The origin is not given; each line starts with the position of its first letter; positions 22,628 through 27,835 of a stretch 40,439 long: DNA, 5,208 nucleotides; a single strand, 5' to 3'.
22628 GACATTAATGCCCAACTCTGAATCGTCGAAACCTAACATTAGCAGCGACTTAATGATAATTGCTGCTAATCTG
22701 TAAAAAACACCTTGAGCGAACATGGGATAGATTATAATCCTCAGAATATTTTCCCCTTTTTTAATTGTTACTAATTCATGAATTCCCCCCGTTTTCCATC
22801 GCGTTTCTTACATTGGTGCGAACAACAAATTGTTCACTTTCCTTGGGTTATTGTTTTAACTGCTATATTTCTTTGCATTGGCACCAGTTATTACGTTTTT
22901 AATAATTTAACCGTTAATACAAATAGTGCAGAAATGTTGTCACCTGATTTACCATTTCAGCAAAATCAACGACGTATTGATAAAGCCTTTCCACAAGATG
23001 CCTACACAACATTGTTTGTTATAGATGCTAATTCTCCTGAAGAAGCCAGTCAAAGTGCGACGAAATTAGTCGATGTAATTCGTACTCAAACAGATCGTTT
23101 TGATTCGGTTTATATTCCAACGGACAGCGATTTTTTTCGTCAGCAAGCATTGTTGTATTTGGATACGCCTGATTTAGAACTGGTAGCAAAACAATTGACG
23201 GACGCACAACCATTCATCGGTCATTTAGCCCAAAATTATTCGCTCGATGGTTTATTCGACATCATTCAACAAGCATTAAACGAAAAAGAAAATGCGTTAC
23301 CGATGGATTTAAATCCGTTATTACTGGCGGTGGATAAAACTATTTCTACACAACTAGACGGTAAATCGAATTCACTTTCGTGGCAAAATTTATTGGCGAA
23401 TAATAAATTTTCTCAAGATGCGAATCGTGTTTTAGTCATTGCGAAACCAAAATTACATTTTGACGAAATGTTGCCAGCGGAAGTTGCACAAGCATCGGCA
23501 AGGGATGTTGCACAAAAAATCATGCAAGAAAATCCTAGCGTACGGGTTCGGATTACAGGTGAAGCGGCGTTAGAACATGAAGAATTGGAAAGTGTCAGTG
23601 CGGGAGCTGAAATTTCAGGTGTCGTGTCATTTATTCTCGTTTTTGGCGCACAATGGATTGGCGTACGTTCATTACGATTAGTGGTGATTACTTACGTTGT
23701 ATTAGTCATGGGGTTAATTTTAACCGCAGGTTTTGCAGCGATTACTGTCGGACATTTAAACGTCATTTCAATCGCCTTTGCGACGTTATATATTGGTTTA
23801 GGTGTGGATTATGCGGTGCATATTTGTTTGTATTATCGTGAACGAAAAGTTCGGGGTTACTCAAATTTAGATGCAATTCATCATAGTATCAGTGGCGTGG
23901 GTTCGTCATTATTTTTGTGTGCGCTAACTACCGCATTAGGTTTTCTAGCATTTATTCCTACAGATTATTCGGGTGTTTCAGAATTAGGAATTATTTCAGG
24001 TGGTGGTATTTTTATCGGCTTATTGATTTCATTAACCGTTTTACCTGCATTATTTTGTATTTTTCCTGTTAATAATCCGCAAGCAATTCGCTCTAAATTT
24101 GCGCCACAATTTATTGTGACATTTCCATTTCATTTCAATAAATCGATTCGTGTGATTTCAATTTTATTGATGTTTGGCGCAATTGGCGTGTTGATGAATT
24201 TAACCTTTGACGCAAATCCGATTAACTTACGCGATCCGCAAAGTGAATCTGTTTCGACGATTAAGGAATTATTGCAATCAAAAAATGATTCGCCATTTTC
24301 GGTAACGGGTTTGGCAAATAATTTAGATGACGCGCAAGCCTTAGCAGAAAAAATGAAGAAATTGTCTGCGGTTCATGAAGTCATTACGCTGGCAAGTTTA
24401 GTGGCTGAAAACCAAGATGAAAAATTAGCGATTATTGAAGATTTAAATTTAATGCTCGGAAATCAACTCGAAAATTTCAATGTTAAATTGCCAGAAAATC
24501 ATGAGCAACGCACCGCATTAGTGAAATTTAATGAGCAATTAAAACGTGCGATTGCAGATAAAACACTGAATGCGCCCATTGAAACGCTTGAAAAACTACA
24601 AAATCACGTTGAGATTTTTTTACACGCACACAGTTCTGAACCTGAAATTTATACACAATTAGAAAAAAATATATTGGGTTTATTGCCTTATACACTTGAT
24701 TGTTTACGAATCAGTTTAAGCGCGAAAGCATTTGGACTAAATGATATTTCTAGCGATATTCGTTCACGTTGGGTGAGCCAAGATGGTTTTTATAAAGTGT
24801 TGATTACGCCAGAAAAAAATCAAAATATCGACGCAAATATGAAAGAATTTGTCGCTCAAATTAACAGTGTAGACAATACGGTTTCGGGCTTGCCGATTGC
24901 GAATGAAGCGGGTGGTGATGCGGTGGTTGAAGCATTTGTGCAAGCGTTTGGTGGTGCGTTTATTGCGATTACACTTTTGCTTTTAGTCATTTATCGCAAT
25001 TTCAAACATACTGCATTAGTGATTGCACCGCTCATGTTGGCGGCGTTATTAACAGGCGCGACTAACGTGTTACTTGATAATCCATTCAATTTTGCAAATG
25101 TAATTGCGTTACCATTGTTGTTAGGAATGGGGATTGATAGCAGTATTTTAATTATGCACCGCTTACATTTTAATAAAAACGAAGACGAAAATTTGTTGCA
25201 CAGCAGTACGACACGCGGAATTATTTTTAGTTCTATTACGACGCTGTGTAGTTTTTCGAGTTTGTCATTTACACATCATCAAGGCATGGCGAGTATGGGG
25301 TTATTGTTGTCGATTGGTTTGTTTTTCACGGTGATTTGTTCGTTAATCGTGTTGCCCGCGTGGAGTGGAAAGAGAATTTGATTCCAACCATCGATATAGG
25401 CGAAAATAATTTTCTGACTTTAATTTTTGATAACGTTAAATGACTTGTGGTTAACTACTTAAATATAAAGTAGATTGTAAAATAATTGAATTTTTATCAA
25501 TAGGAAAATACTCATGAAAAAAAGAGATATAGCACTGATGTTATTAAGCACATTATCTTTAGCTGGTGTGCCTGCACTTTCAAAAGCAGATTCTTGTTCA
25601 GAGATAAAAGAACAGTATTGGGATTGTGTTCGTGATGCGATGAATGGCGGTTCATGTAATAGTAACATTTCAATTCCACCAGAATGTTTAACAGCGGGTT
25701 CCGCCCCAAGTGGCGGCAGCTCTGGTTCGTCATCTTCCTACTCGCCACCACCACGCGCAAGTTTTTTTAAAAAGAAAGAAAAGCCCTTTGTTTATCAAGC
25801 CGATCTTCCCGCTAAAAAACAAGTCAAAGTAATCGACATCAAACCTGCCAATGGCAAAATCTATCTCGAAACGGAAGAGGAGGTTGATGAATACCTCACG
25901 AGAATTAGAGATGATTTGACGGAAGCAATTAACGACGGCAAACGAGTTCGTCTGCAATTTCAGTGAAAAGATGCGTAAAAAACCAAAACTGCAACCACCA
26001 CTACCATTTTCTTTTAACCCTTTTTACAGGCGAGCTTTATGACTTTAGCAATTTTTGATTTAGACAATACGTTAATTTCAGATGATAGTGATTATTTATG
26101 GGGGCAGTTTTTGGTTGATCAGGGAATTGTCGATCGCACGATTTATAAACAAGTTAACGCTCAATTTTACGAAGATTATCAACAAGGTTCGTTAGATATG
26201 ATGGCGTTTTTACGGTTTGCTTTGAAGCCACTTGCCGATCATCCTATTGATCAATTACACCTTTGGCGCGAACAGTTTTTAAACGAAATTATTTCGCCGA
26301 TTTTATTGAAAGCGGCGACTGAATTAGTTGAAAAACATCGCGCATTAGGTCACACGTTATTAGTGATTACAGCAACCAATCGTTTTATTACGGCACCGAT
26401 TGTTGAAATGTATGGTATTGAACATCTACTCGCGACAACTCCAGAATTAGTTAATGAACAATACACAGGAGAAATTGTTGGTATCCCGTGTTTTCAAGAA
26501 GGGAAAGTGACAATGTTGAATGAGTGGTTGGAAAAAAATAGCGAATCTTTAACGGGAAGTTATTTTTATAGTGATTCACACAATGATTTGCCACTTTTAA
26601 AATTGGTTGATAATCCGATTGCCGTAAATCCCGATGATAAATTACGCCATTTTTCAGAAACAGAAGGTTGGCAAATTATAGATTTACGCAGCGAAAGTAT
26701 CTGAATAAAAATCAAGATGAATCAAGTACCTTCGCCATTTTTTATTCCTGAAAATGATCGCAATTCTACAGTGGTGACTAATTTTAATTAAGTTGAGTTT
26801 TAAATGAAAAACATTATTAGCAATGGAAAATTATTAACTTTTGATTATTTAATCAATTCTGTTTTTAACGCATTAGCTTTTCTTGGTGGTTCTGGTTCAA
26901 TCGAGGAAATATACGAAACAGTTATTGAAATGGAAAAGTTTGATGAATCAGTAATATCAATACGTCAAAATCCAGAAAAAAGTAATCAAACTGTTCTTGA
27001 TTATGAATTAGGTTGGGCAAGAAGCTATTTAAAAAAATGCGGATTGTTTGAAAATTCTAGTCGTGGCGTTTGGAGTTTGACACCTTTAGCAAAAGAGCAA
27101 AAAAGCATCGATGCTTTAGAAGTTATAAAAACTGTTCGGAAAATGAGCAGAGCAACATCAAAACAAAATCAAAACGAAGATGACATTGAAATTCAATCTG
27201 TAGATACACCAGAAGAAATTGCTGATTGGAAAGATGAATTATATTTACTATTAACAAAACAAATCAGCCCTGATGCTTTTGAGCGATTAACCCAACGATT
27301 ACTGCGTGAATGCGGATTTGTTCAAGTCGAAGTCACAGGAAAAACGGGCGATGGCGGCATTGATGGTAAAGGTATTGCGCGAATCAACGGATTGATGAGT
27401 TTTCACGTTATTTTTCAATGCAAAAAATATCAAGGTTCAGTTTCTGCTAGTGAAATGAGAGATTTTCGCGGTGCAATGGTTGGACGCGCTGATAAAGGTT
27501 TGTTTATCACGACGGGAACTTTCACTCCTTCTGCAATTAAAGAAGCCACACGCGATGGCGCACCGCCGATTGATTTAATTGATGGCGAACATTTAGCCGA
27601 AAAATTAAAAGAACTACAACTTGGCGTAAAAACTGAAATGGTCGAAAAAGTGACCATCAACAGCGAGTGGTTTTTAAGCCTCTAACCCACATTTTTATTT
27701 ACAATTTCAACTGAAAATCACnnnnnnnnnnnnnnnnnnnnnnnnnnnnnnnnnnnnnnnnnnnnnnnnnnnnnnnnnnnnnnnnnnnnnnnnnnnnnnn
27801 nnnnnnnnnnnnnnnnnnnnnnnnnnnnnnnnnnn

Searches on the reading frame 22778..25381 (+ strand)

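Call 22: search_protein_families(library=pfam, proteins=[window:22778-25381:+], max_evalue=0.00001)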
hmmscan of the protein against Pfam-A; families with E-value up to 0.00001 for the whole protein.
window:22778-25381:+ (867 aa): 2 families
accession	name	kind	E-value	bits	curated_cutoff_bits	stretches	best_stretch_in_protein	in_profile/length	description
PF03176.21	MMPL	-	1.5e-34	119.8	20.5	2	53-428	2-301/333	MMPL family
PF02355.23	SecD_SecF_C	-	1e-06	28.8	20.5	1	713-857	26-177/189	Protein export membrane protein SecD/SecF, C-terminal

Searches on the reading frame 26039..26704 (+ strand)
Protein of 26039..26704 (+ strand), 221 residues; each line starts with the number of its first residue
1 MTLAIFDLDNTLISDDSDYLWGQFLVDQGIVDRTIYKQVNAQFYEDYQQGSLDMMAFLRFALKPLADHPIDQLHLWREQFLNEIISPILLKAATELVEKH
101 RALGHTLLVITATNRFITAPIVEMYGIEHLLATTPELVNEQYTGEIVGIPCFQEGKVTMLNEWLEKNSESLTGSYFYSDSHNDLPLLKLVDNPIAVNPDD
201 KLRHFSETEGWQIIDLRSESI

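Call 22: search_protein_families(library=pfam, proteins=[window:26039-26704:+], max_evalue=0.00001)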
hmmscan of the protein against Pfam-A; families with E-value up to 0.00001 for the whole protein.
window:26039-26704:+ (221 aa): 2 families
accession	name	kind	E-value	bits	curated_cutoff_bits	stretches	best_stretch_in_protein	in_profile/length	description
PF12710.13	HAD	-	7.6e-35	121.5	27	1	4-188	1-189/189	haloacid dehalogenase-like hydrolase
PF00702.32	Hydrolase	-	1.3e-06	29.4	26.4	1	2-185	2-185/191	haloacid dehalogenase-like hydrolase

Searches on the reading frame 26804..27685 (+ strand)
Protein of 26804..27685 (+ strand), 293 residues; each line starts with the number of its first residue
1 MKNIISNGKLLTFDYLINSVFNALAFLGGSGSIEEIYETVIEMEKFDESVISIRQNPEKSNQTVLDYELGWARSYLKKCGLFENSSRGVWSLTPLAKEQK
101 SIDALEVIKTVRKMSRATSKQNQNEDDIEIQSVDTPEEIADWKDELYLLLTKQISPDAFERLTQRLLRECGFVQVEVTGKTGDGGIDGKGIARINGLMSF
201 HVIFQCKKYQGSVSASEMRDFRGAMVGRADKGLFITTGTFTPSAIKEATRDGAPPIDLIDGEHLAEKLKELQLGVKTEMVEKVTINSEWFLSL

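Call 23: search_protein_families(library=pfam, proteins=[window:26804-27685:+], max_evalue=0.00001)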
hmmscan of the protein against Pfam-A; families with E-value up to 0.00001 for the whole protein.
window:26804-27685:+ (293 aa): 3 families
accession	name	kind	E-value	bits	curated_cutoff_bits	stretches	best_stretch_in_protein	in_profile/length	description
PF04471.18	Mrr_cat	-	4.8e-30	104.5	21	1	152-266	2-113/115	Restriction endonuclease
PF14338.12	Mrr_N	-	6.5e-13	49.1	29.5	1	13-96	1-81/87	Mrr N-terminal domain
PF22722.2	NA-iREase1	-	7.7e-09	35.9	27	1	159-265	1-105/106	NACHT-associated inactive Restriction Endonuclease 1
